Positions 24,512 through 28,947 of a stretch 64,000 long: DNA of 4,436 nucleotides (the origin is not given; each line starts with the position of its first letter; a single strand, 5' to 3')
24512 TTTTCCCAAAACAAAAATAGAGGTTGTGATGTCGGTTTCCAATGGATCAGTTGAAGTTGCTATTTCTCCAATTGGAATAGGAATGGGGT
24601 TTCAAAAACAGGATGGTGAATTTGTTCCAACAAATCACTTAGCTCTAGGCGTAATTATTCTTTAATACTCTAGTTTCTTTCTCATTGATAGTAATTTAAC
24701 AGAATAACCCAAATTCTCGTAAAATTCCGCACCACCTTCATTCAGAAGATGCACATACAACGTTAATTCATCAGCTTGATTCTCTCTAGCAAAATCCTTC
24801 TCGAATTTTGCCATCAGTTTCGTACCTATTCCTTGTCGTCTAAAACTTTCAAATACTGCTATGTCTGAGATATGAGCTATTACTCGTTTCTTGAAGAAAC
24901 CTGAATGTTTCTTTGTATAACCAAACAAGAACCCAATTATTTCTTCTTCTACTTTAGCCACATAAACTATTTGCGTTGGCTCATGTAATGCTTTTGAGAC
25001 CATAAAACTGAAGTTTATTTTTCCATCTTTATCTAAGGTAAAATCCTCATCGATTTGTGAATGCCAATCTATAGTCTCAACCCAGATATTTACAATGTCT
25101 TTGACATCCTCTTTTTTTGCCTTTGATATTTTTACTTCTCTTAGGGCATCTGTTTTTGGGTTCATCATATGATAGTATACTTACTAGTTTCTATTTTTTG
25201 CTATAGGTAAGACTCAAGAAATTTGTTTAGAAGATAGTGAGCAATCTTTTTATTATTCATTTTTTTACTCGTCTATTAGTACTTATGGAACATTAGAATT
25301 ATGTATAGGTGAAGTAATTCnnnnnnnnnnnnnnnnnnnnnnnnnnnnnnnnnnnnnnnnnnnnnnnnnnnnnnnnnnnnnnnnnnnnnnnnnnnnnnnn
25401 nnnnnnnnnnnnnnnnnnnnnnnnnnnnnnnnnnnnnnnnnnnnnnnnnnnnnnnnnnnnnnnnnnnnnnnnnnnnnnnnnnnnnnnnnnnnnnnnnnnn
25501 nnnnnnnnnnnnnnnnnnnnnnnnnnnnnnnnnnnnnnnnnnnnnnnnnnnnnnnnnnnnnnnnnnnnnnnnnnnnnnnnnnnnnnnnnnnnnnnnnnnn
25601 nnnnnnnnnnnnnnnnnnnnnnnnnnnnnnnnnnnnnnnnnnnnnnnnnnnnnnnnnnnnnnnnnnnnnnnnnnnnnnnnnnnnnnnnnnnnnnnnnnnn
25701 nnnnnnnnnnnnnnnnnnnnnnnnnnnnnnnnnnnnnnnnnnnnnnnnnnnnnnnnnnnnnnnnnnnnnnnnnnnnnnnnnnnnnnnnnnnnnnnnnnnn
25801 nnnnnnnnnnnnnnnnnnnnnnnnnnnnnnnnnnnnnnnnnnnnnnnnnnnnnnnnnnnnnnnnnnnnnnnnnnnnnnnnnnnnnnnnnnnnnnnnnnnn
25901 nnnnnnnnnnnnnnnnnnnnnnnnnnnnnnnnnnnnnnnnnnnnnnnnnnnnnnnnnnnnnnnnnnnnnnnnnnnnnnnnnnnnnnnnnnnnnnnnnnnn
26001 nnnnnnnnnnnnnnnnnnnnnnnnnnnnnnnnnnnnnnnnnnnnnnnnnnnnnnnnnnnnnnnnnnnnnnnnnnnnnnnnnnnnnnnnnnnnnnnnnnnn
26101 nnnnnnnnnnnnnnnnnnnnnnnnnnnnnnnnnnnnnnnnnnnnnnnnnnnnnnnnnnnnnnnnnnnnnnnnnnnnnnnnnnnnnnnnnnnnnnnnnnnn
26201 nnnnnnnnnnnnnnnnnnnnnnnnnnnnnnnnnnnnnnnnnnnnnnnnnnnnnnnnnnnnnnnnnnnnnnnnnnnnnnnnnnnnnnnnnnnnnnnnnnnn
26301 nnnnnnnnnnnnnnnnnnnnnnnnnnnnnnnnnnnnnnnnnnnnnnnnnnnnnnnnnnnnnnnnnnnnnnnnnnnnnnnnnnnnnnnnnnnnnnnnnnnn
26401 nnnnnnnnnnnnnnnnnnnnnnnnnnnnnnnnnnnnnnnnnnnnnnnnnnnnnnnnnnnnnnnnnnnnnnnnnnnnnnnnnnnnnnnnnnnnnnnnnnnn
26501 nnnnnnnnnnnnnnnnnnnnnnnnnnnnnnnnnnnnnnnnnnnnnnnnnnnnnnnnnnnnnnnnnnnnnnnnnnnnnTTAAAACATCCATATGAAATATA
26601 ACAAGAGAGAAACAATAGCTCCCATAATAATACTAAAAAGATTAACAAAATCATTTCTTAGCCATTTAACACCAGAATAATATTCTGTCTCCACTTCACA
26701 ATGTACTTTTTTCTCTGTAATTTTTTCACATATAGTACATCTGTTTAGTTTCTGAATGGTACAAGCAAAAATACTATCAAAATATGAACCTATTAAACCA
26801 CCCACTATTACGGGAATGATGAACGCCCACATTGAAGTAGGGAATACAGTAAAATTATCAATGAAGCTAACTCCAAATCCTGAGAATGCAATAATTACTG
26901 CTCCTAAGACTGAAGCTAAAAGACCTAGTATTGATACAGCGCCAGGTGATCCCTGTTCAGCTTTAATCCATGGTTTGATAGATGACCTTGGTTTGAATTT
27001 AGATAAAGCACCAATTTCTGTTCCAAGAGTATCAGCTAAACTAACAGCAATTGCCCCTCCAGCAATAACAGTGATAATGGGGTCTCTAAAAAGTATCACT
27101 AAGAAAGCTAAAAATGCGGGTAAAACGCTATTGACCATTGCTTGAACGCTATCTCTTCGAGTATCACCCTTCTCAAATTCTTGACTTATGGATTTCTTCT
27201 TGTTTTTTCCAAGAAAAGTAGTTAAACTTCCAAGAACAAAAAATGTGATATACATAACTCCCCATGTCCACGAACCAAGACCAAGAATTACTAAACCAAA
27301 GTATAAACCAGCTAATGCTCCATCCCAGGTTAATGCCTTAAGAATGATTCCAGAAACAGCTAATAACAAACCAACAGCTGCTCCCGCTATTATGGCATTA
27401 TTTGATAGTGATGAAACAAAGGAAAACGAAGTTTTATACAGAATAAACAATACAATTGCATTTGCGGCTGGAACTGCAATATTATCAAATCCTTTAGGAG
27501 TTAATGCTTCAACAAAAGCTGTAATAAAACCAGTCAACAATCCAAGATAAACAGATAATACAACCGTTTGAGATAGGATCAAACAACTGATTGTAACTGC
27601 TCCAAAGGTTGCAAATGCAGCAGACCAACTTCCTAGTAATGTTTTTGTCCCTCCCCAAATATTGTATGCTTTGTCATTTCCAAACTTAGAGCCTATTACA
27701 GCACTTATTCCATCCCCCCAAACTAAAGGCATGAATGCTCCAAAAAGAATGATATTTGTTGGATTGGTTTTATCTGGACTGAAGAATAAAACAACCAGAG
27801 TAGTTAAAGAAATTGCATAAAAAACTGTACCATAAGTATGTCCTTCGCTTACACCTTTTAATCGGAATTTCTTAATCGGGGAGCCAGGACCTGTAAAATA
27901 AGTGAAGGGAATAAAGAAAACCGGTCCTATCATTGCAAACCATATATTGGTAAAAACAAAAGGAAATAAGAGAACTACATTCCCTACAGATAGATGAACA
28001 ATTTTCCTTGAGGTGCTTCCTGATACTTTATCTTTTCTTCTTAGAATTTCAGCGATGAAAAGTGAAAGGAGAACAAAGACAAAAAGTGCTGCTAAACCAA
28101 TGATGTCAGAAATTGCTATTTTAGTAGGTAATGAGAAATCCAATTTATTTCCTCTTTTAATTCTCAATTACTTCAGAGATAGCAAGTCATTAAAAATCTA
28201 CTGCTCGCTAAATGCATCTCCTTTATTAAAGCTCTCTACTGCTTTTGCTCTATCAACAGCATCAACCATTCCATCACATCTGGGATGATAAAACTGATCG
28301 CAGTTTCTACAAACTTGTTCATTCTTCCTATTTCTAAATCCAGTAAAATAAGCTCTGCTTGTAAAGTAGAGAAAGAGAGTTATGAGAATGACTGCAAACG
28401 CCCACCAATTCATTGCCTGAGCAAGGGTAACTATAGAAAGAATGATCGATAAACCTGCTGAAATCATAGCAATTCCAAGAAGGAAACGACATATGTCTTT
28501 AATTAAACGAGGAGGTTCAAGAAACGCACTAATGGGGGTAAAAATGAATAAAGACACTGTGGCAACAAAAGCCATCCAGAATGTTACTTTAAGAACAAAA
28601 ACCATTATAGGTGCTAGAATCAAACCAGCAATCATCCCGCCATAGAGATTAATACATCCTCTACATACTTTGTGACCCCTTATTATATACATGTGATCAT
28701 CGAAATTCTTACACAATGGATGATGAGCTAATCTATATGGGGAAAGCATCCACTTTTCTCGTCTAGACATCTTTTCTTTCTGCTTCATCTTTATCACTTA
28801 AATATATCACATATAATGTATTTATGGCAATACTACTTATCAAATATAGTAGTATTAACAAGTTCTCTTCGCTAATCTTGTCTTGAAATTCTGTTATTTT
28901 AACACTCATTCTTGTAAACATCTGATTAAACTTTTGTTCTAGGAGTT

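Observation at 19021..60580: Recurrent C-terminal TM helix plus Lys/Arg tail anchor on at least 8 secreted proteins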

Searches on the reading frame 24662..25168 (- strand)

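Call 18: search_protein_families(library=pfam, proteins=[window:24662-25168:-], max_evalue=0.001)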
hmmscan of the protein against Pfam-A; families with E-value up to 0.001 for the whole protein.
window:24662-25168:- (168 aa): 5 families
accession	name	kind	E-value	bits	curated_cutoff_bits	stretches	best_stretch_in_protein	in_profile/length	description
PF00583.31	Acetyltransf_1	-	4.8e-16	59.5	20.7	1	55-155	27-116/116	Acetyltransferase (GNAT) family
PF13508.13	Acetyltransf_7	-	8.9e-15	55.3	27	1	66-156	3-83/84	Acetyltransferase (GNAT) domain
PF13673.13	Acetyltransf_10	-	3e-10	40.6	23.6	1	59-157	24-109/128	Acetyltransferase (GNAT) domain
PF08445.16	FR47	-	2.4e-06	27.9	22.1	1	97-158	21-80/86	FR47-like protein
PF13527.13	Acetyltransf_9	-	0.0005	20.5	25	0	14-156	2-125/127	Acetyltransferase (GNAT) domain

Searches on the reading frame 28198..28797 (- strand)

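Call 16: search_protein_families(library=pfam, proteins=[window:28198-28797:-], max_evalue=0.001)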
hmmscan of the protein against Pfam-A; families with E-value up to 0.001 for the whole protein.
window:28198-28797:- (199 aa): 1 family
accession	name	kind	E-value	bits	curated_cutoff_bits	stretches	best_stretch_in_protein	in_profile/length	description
PF00664.28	ABC_membrane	-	0.00015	22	28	1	109-161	119-171/274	ABC transporter transmembrane region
